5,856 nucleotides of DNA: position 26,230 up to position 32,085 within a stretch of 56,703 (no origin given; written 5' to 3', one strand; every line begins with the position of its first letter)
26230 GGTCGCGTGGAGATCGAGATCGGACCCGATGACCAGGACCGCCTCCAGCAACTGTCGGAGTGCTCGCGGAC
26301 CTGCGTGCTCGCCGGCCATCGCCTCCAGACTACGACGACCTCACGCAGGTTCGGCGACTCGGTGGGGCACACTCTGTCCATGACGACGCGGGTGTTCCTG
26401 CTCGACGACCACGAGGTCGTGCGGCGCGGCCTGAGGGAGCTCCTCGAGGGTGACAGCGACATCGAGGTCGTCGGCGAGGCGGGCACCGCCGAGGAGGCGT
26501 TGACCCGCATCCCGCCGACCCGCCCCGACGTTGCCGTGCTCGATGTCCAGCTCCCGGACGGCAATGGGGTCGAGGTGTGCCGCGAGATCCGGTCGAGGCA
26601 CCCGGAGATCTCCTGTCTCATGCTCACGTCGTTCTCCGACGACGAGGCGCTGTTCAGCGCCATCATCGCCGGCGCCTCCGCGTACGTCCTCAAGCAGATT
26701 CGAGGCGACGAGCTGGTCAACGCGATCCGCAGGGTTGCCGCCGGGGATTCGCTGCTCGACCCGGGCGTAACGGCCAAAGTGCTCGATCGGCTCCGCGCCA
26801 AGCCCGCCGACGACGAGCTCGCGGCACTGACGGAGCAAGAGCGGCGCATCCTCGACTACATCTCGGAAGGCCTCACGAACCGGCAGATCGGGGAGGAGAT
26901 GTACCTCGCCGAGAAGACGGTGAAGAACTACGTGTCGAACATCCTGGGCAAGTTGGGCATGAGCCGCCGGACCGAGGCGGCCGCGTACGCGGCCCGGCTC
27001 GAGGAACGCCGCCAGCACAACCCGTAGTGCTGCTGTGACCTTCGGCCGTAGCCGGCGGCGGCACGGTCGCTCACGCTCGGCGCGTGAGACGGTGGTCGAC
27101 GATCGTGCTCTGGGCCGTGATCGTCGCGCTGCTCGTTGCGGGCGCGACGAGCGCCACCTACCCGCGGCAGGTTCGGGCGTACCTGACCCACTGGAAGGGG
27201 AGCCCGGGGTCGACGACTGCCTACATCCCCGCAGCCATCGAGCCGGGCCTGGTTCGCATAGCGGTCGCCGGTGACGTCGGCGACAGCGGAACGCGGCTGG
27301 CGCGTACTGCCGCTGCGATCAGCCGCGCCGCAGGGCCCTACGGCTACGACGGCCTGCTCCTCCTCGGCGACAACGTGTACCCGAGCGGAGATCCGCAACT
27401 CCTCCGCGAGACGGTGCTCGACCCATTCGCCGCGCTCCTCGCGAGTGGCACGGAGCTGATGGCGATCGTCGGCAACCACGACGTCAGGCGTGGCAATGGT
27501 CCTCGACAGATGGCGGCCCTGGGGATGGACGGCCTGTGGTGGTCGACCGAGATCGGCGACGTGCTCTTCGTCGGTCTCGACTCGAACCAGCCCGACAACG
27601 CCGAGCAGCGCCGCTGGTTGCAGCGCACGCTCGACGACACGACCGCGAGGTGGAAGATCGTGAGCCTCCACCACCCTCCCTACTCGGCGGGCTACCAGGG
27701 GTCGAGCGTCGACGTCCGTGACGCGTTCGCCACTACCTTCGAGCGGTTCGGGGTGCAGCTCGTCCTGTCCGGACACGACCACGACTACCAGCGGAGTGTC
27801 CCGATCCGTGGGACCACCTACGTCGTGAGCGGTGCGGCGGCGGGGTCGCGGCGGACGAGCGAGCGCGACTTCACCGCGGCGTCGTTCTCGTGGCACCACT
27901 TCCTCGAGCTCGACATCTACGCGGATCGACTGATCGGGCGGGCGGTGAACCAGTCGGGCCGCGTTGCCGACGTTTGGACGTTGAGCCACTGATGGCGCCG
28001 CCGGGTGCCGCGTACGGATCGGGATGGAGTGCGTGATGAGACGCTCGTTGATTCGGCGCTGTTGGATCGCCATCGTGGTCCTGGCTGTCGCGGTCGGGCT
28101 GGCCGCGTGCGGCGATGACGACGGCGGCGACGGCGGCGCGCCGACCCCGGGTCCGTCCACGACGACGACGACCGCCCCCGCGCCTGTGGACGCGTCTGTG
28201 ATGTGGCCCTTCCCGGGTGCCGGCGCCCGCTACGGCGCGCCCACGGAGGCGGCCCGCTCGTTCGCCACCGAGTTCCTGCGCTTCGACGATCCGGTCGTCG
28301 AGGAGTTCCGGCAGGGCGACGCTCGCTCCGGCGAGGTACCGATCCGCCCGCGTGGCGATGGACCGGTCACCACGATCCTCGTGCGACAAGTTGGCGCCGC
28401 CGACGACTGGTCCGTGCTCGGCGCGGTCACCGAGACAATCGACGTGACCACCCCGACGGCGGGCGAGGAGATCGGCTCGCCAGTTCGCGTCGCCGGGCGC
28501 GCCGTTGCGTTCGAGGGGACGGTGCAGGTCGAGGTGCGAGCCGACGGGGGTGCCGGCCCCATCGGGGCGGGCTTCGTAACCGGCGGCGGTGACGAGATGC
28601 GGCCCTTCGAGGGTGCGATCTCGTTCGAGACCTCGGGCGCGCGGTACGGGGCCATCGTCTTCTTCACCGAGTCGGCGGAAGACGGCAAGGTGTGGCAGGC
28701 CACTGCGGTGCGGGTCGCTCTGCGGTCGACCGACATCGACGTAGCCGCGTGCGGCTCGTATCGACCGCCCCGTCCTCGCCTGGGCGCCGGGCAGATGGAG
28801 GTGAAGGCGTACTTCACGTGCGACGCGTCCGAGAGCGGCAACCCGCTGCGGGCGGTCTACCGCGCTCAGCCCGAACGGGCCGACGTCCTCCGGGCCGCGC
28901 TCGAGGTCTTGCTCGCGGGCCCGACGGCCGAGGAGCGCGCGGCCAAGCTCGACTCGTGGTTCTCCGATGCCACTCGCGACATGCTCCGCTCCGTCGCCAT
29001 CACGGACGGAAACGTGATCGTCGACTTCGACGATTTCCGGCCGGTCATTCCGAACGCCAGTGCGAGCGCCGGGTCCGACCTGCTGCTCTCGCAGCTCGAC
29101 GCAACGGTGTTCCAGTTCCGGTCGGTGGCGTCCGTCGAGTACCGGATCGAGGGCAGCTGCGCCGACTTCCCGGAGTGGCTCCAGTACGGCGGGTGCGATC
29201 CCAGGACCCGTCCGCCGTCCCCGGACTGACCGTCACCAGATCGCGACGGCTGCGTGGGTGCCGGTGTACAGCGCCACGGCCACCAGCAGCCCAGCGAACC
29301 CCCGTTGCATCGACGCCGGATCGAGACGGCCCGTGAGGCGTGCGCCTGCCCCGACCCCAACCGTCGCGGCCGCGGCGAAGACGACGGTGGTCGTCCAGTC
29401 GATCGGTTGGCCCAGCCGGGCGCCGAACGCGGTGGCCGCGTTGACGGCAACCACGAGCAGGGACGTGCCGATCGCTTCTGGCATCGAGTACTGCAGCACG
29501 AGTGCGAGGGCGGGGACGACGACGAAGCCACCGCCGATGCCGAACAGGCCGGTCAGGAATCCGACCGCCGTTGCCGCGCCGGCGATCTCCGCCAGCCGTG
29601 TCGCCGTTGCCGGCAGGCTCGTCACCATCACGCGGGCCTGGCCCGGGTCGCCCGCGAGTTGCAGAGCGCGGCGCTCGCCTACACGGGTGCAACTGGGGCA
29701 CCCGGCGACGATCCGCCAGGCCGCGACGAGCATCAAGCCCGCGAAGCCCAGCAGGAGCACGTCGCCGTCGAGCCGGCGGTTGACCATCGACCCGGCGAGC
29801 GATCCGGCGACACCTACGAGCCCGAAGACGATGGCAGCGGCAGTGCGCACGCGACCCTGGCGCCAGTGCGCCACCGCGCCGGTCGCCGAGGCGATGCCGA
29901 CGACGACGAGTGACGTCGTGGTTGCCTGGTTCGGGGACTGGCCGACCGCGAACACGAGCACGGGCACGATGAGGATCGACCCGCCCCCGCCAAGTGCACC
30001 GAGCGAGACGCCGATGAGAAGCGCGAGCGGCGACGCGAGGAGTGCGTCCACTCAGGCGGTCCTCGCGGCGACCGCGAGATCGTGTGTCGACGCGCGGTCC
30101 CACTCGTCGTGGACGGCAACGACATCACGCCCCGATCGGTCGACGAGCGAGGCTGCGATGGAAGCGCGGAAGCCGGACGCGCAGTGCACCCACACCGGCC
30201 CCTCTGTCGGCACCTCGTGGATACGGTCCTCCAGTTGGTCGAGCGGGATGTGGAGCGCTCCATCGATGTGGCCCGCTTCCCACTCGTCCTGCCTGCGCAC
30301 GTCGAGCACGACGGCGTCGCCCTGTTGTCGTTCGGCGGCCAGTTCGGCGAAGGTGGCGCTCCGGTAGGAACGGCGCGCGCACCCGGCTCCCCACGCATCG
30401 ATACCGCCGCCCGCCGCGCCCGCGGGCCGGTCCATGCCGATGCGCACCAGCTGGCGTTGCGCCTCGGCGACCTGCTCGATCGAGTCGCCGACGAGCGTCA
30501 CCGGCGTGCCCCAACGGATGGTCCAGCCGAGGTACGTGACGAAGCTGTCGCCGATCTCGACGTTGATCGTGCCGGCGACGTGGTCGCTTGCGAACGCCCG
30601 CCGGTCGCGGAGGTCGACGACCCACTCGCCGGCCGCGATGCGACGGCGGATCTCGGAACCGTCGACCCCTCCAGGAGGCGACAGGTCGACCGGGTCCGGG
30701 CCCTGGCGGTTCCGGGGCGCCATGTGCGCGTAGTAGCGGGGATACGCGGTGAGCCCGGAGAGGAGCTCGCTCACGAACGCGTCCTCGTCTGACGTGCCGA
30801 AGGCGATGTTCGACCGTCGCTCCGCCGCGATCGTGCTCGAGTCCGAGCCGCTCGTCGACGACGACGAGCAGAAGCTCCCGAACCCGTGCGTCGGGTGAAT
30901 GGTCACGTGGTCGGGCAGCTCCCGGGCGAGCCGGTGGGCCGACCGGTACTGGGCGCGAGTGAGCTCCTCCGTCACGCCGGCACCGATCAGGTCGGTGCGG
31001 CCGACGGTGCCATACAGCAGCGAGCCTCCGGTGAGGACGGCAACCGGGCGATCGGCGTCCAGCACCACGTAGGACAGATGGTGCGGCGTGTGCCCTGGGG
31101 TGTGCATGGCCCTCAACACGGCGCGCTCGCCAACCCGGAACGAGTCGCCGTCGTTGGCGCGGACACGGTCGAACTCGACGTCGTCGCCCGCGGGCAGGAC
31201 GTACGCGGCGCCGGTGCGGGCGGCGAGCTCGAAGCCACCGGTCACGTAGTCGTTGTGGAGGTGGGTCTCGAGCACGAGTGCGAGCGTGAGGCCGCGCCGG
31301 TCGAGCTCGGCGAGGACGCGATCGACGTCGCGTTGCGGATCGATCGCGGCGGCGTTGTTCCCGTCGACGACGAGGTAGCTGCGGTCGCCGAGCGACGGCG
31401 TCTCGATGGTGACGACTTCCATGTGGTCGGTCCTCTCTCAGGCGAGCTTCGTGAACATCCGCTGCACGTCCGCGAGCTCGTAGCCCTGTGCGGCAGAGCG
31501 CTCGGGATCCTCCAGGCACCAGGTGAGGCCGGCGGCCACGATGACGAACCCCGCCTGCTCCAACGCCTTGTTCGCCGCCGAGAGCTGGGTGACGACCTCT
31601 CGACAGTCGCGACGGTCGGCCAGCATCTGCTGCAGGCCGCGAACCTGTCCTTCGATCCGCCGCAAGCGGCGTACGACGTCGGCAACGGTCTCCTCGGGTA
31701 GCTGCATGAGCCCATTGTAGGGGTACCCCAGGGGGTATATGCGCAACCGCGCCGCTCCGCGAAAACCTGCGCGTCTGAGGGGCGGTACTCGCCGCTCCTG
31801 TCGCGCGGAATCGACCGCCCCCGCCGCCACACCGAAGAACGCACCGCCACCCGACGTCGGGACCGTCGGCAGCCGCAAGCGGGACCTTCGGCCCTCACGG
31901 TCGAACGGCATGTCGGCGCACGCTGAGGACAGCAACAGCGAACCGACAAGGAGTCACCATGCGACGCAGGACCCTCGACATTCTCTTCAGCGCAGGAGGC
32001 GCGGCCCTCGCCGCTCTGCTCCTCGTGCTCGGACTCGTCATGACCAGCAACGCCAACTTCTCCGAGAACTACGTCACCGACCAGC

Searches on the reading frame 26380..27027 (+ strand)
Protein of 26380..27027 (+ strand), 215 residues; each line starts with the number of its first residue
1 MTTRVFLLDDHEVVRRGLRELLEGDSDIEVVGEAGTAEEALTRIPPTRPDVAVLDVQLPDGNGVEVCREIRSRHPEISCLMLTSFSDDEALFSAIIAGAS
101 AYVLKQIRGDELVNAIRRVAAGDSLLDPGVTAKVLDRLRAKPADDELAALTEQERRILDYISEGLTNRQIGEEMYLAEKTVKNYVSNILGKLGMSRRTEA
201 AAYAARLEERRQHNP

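Call 14: find_encoding_contigs(protein=window:26380-27027:+, flank=10000, max_places=3)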
Protein window:26380-27027:+ (215 aa): no gene with exactly this product is on record in the collection.

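Call 17: search_protein_families(library=pfam, proteins=[window:26380-27027:+], max_evalue=0.001)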
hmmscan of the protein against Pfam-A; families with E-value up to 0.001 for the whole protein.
window:26380-27027:+ (215 aa): 3 families
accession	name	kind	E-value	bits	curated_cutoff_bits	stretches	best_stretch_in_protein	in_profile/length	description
PF00072.30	Response_reg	-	6.1e-27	94.4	30.2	1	5-117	1-111/111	Response regulator receiver domain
PF00196.25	GerE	-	1.9e-17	63.1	23.5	1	149-204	2-57/57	Bacterial regulatory proteins, luxR family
PF08281.18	Sigma70_r4_2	-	1.8e-05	24.7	25.7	1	145-192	6-54/54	Sigma-70, region 4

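Call 23: find_related_loci(query=window:26380-27027:+, collection=genome_contigs, flank=10000)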
Query window:26380-27027:+ (215 aa) in genome_contigs; peptide patterns used: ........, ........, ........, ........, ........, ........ (x = any residue, [..] = any of these).
600 stretches matched a pattern (row limit reached: there are more); 594 encode a relative of the query (tblastn E <= 1e-3); the best 80 are kept; 80 distinct loci.
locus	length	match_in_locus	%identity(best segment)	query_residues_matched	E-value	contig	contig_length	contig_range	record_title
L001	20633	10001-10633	77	1-212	5e-106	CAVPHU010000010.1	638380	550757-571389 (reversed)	MAG: uncultured Acidimicrobiaceae bacterium isolate MFD09964.bin.1.301 genome assembly, contig: contig_521, whole genome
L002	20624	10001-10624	75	4-210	4e-102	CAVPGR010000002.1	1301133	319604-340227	MAG: uncultured Actinomycetes bacterium isolate MFD09964.bin.2.62 genome assembly, contig: contig_16918, whole genome sh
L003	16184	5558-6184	73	3-210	8e-100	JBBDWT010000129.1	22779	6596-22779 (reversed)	MAG: Acidimicrobiia bacterium isolate LejiaD_71_17 Lejia_D_3683_length_22779_cov_10, whole genome shotgun sequence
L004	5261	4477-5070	76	1-198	1e-99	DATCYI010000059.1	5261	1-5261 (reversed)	MAG TPA_asm: Acidimicrobiales bacterium isolate SMAG_U7461 k141_106262, whole genome shotgun sequence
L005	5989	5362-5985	74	1-207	1e-99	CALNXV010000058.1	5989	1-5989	MAG: uncultured Microthrixaceae bacterium isolate LOGT_bin.0073 genome assembly, contig: contig_136945, whole genome sho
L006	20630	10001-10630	74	4-212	5e-99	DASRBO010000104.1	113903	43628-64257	MAG TPA_asm: Acidimicrobiales bacterium isolate SMAG_U9929 k141_173465, whole genome shotgun sequence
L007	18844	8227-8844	73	4-209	4e-98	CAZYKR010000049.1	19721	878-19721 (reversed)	MAG TPA_asm: uncultured Iamiaceae bacterium isolate SRP292972_co1_123 genome assembly, contig: NODE_1247_length_19721_co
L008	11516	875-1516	71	3-215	1e-97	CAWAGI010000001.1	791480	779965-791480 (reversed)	MAG: uncultured Actinomycetes bacterium isolate MFD04944.bin.2.34 genome assembly, contig: contig_10285, whole genome sh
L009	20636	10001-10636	73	4-213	2e-97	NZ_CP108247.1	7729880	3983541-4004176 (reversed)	Kitasatospora sp. NBC_00070 chromosome, complete genome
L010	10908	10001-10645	68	1-214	2e-96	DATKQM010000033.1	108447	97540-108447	MAG TPA_asm: Acidimicrobiales bacterium isolate SMAG_U14002 k141_31312, whole genome shotgun sequence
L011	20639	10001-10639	73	1-213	3e-96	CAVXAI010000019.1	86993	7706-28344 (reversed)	MAG: uncultured Acidimicrobiales bacterium isolate MFD05176.bin.2.218 genome assembly, contig: contig_4945, whole genome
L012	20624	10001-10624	71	4-210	3e-96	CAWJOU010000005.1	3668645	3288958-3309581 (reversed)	MAG: uncultured Actinomycetota bacterium isolate MFD04434.bin.1.50 genome assembly, contig: contig_5323, whole genome sh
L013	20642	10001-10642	72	5-212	7e-96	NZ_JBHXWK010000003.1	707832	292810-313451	Streptomyces sp. NPDC127595 NPDC127595_391_F5.ctg-0003, whole genome shotgun sequence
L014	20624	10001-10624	73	4-210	7e-96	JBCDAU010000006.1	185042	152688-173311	MAG: Actinomycetota bacterium isolate P01_F01_bin.67 k141_341519_length_185042_cov_49.5995, whole genome shotgun sequenc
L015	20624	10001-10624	70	2-209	1e-95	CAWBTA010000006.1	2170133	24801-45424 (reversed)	MAG: uncultured Acidimicrobiales bacterium isolate MFD04651.bin.1.226 genome assembly, contig: contig_2227, whole genome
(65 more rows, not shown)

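Call 27: search_solved_structures(query=window:26380-27027:+, show_alignments=2, max_evalue=1e-10)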
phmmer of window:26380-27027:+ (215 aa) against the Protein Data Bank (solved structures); distinct sequences matched with E-value up to 1e-10: 50.
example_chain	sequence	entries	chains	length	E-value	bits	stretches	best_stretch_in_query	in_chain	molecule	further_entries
3c3w_A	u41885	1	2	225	4.2e-75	254.9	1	4-211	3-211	TWO COMPONENT TRANSCRIPTIONAL REGULATORY PROTEIN DEVR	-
7ve6_A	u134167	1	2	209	7.4e-43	149.7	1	1-205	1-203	Response regulator protein VraR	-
4gvp_A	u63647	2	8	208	2.6e-42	147.9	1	2-205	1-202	Response regulator protein vraR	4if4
5hev_A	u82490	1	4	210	5.9e-42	146.8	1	4-205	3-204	Response regulator protein VraR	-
1a04_A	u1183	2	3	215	9.5e-31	110.2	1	5-204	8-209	NITRATE/NITRITE RESPONSE REGULATOR PROTEIN NARL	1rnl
4yn8_A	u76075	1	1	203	5.3e-27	98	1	3-206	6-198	Response regulator ChrA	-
4zmr_A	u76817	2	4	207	7.7e-27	97.4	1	4-204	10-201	Response regulator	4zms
4hye_A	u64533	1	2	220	1e-26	97.1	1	4-204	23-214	Response regulator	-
4ldz_A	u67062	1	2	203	4.3e-26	95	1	4-202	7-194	Transcriptional regulatory protein DesR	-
1zlj_A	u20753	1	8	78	3.2e-21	79.1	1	144-211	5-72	Dormancy Survival Regulator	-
1zlk_A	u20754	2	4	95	3.3e-21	79.1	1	142-211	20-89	Dormancy Survival Regulator | TWO COMPONENT TRANSCRIPTIONAL REGULATORY PROTEIN DEVR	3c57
3cz5_A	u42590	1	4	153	9.3e-20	74.3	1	2-136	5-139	Two-component response regulator, LuxR family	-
5f64_A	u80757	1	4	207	5.7e-19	71.8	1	5-203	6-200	Positive transcription regulator EvgA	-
8zwn_A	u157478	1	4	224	8e-19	71.3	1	5-203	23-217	DNA-binding transcriptional activator EvgA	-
4le0_A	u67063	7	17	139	1.4e-16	64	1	4-129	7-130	Transcriptional regulatory protein DesR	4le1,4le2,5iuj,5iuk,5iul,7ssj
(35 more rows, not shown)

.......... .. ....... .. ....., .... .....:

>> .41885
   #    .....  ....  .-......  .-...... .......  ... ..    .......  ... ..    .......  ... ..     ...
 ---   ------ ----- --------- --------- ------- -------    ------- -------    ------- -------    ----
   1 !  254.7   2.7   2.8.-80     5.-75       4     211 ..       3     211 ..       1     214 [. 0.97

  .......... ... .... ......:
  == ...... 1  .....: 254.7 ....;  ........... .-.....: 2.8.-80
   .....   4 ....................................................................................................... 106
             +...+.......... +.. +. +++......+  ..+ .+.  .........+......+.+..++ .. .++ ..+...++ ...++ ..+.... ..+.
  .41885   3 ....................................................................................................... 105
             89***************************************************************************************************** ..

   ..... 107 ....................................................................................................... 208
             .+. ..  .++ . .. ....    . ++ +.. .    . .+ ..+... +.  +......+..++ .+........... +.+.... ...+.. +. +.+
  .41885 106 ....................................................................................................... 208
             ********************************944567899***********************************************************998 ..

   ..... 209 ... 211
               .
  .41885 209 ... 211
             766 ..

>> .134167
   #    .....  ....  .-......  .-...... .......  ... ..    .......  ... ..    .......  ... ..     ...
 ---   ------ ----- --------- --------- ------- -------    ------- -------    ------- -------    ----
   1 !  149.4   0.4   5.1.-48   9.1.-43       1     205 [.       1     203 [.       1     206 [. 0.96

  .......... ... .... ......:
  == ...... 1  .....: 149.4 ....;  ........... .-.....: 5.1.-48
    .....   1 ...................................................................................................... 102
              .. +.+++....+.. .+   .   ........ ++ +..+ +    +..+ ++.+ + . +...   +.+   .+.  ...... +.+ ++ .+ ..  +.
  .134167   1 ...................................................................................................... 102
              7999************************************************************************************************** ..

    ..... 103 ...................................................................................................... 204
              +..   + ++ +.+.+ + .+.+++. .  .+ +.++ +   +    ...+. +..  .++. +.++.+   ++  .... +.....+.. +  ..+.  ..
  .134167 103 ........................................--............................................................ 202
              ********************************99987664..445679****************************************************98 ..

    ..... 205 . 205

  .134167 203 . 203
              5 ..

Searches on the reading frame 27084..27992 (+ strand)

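Call 17: search_protein_families(library=pfam, proteins=[window:27084-27992:+], max_evalue=0.001)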
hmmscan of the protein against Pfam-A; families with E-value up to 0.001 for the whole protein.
window:27084-27992:+ (302 aa): 2 families
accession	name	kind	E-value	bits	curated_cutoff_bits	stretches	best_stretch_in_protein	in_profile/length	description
PF00149.33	Metallophos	-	3.6e-16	60.6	21.5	1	58-235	2-191/191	Calcineurin-like phosphoesterase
PF12850.12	Metallophos_2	-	2.4e-05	24.8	27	1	76-263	17-146/154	Calcineurin-like phosphoesterase superfamily domain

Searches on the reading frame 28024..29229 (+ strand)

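Call 17: search_protein_families(library=pfam, proteins=[window:28024-29229:+], max_evalue=0.001)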
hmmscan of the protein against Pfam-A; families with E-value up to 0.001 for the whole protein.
window:28024-29229:+ (401 aa): 2 families
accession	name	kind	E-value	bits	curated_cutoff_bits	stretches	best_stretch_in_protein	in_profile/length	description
PF10648.15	Gmad2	-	6.9e-15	55.6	25.7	1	139-221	2-85/86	Immunoglobulin-like domain of bacterial spore germination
PF10646.14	Germane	-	1.6e-07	32.4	23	1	263-377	3-113/117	Sporulation and spore germination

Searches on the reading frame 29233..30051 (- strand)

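Call 17: search_protein_families(library=pfam, proteins=[window:29233-30051:-], max_evalue=0.001)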
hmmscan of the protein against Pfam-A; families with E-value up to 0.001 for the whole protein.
window:29233-30051:- (272 aa): 1 family
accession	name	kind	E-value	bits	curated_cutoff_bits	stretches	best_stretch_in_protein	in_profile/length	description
PF01925.25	TauE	-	6.5e-44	150.8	32.6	1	9-262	4-236/237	Sulfite exporter TauE/SafE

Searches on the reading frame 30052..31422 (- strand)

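Call 17: search_protein_families(library=pfam, proteins=[window:30052-31422:-], max_evalue=0.001)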
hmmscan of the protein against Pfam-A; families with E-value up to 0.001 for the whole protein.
window:30052-31422:- (456 aa): 2 families
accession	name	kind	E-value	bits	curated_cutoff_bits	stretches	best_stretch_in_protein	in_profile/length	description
PF00581.25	Rhodanese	-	8.6e-19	68.3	22.2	1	359-437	3-91/102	Rhodanese-like domain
PF00753.33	Lactamase_B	-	1.9e-06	28.4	22.7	1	15-156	8-174/196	Metallo-beta-lactamase superfamily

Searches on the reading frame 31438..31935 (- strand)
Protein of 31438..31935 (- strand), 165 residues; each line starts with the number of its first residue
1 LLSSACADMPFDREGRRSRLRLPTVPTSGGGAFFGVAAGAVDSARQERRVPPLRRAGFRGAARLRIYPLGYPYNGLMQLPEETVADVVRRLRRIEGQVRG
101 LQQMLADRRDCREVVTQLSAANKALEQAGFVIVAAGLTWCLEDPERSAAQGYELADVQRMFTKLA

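Call 18: search_protein_families(library=pfam, proteins=[window:31438-31935:-], max_evalue=0.001)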
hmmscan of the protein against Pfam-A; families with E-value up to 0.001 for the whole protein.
window:31438-31935:- (165 aa): 1 family
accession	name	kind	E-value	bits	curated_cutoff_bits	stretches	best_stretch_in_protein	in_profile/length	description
PF02583.22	Trns_repr_metal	-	1.4e-20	73.9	22.8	1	86-156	4-71/78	Metal-sensitive transcriptional repressor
